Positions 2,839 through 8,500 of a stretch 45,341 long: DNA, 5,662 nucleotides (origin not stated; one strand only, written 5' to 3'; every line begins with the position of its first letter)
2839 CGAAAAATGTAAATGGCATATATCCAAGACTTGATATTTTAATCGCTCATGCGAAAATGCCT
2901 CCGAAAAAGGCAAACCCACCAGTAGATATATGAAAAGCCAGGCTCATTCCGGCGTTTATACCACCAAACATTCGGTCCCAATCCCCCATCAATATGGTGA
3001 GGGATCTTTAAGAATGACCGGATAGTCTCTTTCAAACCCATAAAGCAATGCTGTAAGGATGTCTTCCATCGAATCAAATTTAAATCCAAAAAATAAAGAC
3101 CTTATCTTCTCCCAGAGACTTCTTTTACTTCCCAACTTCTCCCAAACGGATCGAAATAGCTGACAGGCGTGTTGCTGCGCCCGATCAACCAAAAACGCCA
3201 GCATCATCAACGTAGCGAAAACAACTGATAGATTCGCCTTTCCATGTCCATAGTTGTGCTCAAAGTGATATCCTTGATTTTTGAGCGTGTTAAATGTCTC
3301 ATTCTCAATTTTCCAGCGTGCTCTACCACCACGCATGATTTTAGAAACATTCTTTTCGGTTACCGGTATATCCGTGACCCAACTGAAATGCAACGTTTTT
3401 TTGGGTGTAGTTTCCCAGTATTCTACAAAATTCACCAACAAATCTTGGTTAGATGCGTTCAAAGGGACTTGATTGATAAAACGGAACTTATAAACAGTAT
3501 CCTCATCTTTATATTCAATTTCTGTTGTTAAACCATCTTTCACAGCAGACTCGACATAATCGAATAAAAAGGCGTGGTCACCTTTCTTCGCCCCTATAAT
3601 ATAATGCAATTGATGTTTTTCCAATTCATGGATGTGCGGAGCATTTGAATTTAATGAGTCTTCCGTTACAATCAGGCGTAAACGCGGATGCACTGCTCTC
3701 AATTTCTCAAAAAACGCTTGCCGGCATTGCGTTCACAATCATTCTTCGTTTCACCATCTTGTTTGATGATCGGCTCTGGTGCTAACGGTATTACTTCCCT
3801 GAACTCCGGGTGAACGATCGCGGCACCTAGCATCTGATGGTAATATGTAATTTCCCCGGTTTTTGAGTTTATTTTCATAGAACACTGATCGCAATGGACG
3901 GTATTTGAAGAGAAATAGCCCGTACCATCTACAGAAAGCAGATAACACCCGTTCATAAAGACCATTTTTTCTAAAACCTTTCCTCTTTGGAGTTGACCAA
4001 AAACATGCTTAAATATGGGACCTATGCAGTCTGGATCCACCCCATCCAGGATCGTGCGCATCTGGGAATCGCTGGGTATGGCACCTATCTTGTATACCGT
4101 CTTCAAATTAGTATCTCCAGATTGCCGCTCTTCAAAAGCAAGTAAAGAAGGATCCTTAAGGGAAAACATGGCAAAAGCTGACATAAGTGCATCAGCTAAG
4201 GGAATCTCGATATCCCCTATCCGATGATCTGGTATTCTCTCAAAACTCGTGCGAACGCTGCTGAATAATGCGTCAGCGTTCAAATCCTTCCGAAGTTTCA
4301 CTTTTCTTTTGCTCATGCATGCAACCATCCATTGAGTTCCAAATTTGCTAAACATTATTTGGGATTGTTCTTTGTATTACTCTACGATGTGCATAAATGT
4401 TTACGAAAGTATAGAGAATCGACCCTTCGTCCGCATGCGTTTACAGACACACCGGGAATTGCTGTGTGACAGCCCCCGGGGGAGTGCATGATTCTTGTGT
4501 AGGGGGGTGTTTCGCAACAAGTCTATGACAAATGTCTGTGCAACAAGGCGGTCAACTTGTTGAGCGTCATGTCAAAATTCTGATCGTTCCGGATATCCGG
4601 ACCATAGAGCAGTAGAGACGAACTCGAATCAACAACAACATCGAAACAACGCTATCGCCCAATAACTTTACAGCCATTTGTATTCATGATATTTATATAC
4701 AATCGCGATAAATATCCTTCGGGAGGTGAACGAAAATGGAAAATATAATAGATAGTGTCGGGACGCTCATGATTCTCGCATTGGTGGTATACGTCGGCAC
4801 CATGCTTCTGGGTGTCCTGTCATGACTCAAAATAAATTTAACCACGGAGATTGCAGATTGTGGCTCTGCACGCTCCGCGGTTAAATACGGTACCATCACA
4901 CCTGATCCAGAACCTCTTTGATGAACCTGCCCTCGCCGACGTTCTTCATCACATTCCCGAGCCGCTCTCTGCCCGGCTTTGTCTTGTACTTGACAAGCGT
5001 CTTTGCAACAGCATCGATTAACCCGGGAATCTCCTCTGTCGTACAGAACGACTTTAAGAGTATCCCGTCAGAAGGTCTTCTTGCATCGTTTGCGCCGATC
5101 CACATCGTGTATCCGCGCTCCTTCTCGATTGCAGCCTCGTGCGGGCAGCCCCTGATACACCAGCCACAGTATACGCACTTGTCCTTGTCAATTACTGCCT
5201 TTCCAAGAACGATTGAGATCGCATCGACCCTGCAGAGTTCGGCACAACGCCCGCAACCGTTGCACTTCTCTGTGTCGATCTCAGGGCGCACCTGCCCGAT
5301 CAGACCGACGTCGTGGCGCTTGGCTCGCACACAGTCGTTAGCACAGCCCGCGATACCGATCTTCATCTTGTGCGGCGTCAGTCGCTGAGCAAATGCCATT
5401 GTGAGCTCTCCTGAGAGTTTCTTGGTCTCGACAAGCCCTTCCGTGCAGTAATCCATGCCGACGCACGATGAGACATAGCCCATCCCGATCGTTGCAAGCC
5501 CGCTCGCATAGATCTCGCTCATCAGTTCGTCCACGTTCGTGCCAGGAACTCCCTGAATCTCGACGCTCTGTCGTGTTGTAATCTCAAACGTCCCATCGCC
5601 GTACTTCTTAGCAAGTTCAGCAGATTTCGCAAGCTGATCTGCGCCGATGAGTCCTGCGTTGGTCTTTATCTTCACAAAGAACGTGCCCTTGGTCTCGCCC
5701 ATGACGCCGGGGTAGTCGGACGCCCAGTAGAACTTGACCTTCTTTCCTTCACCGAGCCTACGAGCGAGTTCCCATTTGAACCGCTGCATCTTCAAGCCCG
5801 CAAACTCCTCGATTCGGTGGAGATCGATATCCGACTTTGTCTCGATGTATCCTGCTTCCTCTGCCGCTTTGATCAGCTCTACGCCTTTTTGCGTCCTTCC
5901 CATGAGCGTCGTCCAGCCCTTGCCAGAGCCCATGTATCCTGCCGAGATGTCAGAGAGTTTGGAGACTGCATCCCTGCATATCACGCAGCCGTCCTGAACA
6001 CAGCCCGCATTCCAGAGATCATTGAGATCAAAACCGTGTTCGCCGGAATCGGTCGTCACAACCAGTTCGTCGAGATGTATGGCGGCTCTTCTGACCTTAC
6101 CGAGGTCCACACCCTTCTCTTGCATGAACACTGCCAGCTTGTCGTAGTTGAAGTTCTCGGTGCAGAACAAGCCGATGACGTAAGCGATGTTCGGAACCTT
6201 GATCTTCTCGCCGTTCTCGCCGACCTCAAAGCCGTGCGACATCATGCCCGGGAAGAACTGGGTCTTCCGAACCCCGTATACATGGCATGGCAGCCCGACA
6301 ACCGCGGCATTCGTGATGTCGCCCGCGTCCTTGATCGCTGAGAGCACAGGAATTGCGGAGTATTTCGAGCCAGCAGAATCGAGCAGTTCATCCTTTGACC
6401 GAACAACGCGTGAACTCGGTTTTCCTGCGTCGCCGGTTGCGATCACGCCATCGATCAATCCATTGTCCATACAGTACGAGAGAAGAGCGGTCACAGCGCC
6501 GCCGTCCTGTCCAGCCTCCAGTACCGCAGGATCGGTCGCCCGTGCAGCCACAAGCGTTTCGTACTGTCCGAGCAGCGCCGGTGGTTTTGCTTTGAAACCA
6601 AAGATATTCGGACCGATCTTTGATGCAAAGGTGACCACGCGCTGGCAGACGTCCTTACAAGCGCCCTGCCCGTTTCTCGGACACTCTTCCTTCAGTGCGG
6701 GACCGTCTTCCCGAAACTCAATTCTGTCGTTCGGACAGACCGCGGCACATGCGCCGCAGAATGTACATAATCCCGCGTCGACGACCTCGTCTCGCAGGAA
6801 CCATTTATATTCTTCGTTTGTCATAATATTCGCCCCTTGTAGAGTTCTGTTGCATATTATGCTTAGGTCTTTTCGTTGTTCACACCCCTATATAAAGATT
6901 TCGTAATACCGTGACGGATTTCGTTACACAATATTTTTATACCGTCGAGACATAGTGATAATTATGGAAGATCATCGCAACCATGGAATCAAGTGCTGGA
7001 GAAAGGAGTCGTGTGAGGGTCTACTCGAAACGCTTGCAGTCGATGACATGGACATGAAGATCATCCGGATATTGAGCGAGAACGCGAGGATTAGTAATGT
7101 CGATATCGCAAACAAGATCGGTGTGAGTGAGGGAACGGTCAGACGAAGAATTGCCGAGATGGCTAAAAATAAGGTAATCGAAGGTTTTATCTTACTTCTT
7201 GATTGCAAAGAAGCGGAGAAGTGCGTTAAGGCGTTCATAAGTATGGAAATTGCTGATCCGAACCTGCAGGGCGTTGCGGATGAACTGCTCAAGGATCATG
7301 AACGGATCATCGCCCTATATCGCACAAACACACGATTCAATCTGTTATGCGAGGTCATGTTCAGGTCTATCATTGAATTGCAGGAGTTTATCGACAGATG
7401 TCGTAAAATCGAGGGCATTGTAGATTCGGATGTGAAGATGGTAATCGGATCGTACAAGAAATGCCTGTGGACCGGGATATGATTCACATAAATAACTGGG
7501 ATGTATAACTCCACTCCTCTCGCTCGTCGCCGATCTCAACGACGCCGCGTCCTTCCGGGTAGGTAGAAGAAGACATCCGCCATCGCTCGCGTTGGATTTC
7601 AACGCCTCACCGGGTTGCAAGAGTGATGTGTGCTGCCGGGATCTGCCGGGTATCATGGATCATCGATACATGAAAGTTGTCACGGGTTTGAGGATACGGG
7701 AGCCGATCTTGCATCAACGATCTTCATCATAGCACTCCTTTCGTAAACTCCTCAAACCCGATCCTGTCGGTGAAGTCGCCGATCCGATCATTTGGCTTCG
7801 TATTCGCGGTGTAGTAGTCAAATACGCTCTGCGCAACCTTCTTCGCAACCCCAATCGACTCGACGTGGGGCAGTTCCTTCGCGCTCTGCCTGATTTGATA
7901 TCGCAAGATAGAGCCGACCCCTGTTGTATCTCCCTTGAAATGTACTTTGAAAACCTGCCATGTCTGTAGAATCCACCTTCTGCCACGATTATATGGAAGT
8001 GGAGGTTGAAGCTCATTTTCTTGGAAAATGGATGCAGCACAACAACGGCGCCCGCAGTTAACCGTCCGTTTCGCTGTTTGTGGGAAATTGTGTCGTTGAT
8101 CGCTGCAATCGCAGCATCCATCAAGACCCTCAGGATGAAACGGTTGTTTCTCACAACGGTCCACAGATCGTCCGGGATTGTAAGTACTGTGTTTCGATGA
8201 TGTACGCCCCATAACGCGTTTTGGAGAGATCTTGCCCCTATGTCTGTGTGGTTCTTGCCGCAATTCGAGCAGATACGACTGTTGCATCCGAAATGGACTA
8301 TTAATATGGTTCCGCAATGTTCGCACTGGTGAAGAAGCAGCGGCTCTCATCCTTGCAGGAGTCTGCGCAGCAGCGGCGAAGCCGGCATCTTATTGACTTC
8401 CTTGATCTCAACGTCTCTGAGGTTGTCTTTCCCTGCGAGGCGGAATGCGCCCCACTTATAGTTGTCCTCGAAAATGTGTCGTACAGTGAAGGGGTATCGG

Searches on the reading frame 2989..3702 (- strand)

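Call 24: search_protein_families(library=pfam, proteins=[window:2989-3702:-], max_evalue=0.001)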
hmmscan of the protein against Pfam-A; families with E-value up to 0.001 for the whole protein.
window:2989-3702:- (237 aa): 1 family
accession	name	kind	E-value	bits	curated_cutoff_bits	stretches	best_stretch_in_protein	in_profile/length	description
PF01609.27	DDE_Tnp_1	-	7.4e-05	23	23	1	20-169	88-198/200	Transposase DDE domain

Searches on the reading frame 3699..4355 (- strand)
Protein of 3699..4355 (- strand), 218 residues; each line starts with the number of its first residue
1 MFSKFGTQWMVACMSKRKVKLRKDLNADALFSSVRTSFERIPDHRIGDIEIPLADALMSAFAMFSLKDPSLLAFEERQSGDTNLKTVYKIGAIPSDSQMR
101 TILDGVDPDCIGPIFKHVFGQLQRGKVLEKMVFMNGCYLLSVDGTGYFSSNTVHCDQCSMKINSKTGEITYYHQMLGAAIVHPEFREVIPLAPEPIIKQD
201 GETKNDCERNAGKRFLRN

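Call 24: search_protein_families(library=pfam, proteins=[window:3699-4355:-], max_evalue=0.001)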
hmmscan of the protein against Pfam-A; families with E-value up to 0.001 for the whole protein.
window:3699-4355:- (218 aa): 0 families

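Call 82: search_protein_families(library=pfam, proteins=[window:3699-4355:-], max_evalue=0.1)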
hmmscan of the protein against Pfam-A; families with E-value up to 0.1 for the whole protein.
window:3699-4355:- (218 aa): 1 family
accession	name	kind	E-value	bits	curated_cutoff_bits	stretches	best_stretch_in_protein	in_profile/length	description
PF13808.11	DDE_Tnp_1_assoc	-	0.047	14.2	32.3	1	37-115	3-84/88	DDE_Tnp_1-associated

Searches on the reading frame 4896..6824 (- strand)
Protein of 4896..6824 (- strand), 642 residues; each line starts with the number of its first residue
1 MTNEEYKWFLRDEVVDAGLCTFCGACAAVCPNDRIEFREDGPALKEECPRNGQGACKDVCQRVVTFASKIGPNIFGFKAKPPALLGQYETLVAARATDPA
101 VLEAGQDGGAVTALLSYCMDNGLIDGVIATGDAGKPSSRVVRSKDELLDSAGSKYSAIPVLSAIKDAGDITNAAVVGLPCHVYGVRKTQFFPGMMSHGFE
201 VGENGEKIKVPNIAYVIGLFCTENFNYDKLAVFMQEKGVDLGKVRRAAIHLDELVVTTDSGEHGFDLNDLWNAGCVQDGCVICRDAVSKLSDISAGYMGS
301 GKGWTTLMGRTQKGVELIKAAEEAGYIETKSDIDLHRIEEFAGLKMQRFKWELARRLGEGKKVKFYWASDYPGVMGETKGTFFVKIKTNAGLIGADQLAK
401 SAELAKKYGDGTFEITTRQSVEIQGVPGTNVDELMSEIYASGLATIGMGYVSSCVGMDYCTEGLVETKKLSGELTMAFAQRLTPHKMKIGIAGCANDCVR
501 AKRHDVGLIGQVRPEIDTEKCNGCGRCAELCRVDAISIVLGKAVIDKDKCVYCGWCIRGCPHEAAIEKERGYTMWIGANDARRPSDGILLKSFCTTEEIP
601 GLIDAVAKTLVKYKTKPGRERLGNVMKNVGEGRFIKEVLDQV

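Call 5: search_protein_families(library=pfam, proteins=[window:4896-6824:-], max_evalue=0.01)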
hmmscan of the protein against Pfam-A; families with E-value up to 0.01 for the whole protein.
window:4896-6824:- (642 aa): 15 families
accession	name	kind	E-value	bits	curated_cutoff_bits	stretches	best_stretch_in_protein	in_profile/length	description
PF04432.18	FrhB_FdhB_C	-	3.4e-35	121.6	23.3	1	172-331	3-146/150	Coenzyme F420 hydrogenase/dehydrogenase, beta subunit C terminus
PF04422.18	FrhB_FdhB_N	-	1.1e-23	83.5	22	1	92-165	2-78/78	Coenzyme F420 hydrogenase/dehydrogenase, beta subunit N-term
PF01077.27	NIR_SIR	-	1.9e-22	79.9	27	1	451-639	8-151/158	Nitrite and sulphite reductase 4Fe-4S domain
PF00037.32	Fer4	-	1.4e-18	66.3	21.1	3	514-537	1-24/24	4Fe-4S binding domain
PF03460.22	NIR_SIR_ferr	-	2e-17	63.1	24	1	378-439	5-67/69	Nitrite/Sulfite reductase ferredoxin-like half domain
PF12838.12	Fer4_7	-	2.6e-08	34.6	27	1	520-564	1-52/52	4Fe-4S dicluster domain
PF14697.11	Fer4_21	-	1e-07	32.4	35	2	515-566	2-57/59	4Fe-4S dicluster domain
PF12837.12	Fer4_6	-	2.5e-07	30.7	25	2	514-536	2-24/24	4Fe-4S binding domain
PF13237.11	Fer4_10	-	4.4e-07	30.2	25.5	2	514-561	2-53/53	4Fe-4S dicluster domain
PF25160.1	LdpA_Fe-S-bd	-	7.4e-07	29.3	27.6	2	514-537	21-44/49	LdpA Fe-S cluster-binding domain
PF12797.12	Fer4_2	-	8.6e-06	25.8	24.5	1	513-531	2-20/22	4Fe-4S binding domain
PF13187.11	Fer4_9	-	2.7e-05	24.6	27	2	520-564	1-51/52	4Fe-4S dicluster domain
PF13183.11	Fer4_8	-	3.7e-05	24.6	27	0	17-32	51-66/68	4Fe-4S dicluster domain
PF13459.11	Fer4_15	-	5.3e-05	24.3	22.4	0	15-43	3-30/66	4Fe-4S single cluster domain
PF13484.11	Fer4_16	-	0.00074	20.7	30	0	520-551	1-30/66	4Fe-4S double cluster binding domain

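Call 6: search_protein_families(library=ncbifam, proteins=[window:4896-6824:-], max_evalue=0.01)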
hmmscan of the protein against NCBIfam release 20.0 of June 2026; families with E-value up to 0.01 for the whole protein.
window:4896-6824:- (642 aa): 79 families (the best 25 are shown)
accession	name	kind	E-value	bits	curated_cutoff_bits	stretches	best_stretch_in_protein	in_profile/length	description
NF006807.0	PRK09325.1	subfamily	1.9e-57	194.5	269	1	84-347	3-265/283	coenzyme F420-reducing hydrogenase subunit beta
TIGR03289.1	frhB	equivalog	5e-51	173.4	331.5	1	85-331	1-242/275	coenzyme F420 hydrogenase subunit beta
TIGR02912.1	sulfite_red_C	equivalog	2.4e-30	105.6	324.1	1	378-641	17-299/314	sulfite reductase subunit C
NF006808.0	PRK09326.1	equivalog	6.8e-28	97.5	444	1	13-346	7-319/341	F420H2 dehydrogenase subunit F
NF040616.1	F420_dehyd_FpoF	exception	3.5e-27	95.3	475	1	13-345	6-317/337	F420H2 dehydrogenase subunit FpoF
TIGR02066.1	dsrB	equivalog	1.6e-19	70.1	341.5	1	381-638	30-311/341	dissimilatory-type sulfite reductase subunit beta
TIGR02064.1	dsrA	equivalog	2.7e-19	69.3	392.85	1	370-637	70-365/402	dissimilatory-type sulfite reductase subunit alpha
NF007125.0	PRK09566.1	equivalog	2.8e-18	65.6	594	2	377-449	61-134/513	ferredoxin--nitrite reductase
TIGR02374.1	nitri_red_nirB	equivalog_domain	1.8e-15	56.5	578.35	1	379-510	557-692/794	nitrite reductase large subunit NirB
TIGR03294.1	FrhG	equivalog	1.2e-14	54.6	245.5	2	517-564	172-219/228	coenzyme F420 hydrogenase subunit gamma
TIGR02435.1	CobG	equivalog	1.9e-14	53.4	234.8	1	371-511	244-384/388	precorrin-3B synthase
NF038196.1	ferrodoxin_EFR1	subfamily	2.2e-14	54.1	75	2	518-564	183-228/242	EFR1 family ferrodoxin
NF045874.1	Vhu_polyferre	exception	5.9e-13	48.3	600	1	514-566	123-175/381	F420-non-reducing hydrogenase associated-polyferredoxin VhuB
NF007126.0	PRK09567.1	equivalog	1.6e-12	46.4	523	1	377-511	370-508/595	NirA family protein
NF010029.0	PRK13504.1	equivalog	1.9e-12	46.3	457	1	379-447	77-145/575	NADPH-dependent assimilatory sulfite reductase hemoprotein subunit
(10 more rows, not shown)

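Call 65: search_solved_structures(query=window:4896-6824:-, max_evalue=1e-20, show_alignments=2)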
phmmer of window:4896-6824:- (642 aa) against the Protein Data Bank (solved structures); distinct sequences matched with E-value up to 1e-20: 9.
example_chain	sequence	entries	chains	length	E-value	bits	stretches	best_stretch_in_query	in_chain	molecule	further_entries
7np8_A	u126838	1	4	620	3.5e-134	451.5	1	6-639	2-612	Coenzyme F420-dependent sulfite reductase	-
7npa_A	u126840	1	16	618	2.9e-129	435.2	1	6-639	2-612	Coenzyme F420-dependent sulfite reductase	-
9tn7_A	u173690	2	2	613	5.1e-124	417.9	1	7-639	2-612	Coenzyme F420 hydrogenase/dehydrogenase beta subunit domain protein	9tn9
8riu_B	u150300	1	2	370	4.7e-54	186.7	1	11-345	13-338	Coenzyme F420 hydrogenase/dehydrogenase, beta subunit C terminus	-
8rja_E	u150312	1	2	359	8.4e-44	152.9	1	10-353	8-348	Coenzyme F420 hydrogenase/dehydrogenase, beta subunit C terminus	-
3zfs_C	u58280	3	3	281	9.8e-40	139.4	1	84-356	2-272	F420-REDUCING HYDROGENASE, SUBUNIT BETA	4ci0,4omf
6qgr_B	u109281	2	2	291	2.7e-36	128.1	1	84-331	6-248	Coenzyme F420 hydrogenase subunit beta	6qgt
6qii_B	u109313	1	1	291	2.9e-36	128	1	84-331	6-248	Coenzyme F420 hydrogenase subunit beta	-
9r51_B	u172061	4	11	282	1.3e-34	122.5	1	85-331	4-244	F420-reducing [NiFe]-hydrogenase from Methanothermococcus thermolithotrophicus subunit bet | F420-reducing [NiFe]-hydrogenase from Methanothermococcus thermolit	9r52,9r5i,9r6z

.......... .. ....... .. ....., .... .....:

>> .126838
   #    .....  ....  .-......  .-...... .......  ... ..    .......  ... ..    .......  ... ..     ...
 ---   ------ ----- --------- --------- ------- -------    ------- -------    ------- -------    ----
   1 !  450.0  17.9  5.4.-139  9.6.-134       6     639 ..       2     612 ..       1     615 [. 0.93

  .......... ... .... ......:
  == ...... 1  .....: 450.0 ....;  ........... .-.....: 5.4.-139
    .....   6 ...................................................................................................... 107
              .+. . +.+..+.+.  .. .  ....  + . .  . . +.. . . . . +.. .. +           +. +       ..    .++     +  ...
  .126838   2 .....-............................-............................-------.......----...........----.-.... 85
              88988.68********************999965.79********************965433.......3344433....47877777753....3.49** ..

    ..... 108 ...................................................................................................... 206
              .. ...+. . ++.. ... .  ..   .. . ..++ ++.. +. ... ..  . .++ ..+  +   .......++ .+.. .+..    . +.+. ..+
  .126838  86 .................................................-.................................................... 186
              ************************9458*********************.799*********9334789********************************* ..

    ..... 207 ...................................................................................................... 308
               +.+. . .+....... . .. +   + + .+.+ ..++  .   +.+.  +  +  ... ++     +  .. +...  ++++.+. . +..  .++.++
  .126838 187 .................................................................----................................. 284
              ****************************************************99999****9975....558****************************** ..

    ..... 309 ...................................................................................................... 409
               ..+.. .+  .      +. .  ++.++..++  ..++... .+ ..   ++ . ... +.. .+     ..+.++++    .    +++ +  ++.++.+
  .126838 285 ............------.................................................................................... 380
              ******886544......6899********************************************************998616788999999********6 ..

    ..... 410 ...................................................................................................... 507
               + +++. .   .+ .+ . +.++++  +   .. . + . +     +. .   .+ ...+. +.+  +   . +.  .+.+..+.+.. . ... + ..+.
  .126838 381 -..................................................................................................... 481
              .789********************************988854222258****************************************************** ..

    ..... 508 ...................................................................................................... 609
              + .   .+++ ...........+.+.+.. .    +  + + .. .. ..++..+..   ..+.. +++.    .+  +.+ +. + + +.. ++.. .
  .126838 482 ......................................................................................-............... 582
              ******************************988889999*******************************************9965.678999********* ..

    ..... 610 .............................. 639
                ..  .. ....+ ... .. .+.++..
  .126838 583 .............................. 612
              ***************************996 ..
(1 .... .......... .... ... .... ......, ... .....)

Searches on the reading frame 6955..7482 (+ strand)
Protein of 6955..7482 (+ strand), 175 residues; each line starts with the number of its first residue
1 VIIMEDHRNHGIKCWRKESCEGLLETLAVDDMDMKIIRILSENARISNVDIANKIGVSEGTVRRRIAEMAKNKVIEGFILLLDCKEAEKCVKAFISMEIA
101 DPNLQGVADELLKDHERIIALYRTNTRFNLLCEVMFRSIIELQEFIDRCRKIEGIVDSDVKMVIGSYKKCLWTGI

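Call 24: search_protein_families(library=pfam, proteins=[window:6955-7482:+], max_evalue=0.001)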
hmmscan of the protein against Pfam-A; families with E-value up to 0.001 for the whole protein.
window:6955-7482:+ (175 aa): 6 families
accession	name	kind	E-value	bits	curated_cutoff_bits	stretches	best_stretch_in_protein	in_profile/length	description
PF13404.12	HTH_AsnC-type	-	3.5e-15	56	27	1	30-69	2-41/42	AsnC-type helix-turn-helix domain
PF13412.12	HTH_24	-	3.2e-14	52.6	21.9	1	30-76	2-48/48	Winged helix-turn-helix DNA-binding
PF01037.27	AsnC_trans_reg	-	1.8e-06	28.2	25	1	111-164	17-71/73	Lrp/AsnC ligand binding domain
PF05043.19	Mga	-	0.00042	21.3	21.1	0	19-77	4-60/87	Mga helix-turn-helix domain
PF01047.28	MarR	-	0.00042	20.6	24.6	0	34-73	6-45/59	MarR family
PF08279.18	HTH_11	-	0.00045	20.5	25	1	35-69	4-39/55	HTH domain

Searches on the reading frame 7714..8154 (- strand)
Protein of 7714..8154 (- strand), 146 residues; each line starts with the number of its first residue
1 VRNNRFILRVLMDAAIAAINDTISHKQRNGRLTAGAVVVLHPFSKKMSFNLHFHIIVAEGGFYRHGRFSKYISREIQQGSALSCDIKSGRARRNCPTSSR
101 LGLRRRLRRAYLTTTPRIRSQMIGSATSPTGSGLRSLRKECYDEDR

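Call 82: search_protein_families(library=pfam, proteins=[window:7714-8154:-], max_evalue=0.1)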
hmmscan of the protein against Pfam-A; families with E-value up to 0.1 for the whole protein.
window:7714-8154:- (146 aa): 2 families
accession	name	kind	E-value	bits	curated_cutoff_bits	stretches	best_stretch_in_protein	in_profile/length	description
PF04986.18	Y2_Tnp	-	3.5e-05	24.3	20.9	1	35-71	1-37/183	Putative transposase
PF22419.2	HBoV_NS1-like_N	-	0.023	14.6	26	1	4-64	60-116/235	Human bocavirus Nonstructural protein 1-like, N-terminal domain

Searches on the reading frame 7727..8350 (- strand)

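Call 5: search_protein_families(library=pfam, proteins=[window:7727-8350:-], max_evalue=0.01)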
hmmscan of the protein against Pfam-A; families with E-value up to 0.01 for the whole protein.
window:7727-8350:- (207 aa): 0 families

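Call 6: search_protein_families(library=ncbifam, proteins=[window:7727-8350:-], max_evalue=0.01)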
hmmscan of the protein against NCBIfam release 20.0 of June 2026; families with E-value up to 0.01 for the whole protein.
window:7727-8350:- (207 aa): 1 family
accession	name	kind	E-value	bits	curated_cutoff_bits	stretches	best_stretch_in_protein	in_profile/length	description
TIGR02066.1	dsrB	equivalog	0.0019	17.3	341.5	1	171-203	276-308/341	dissimilatory-type sulfite reductase subunit beta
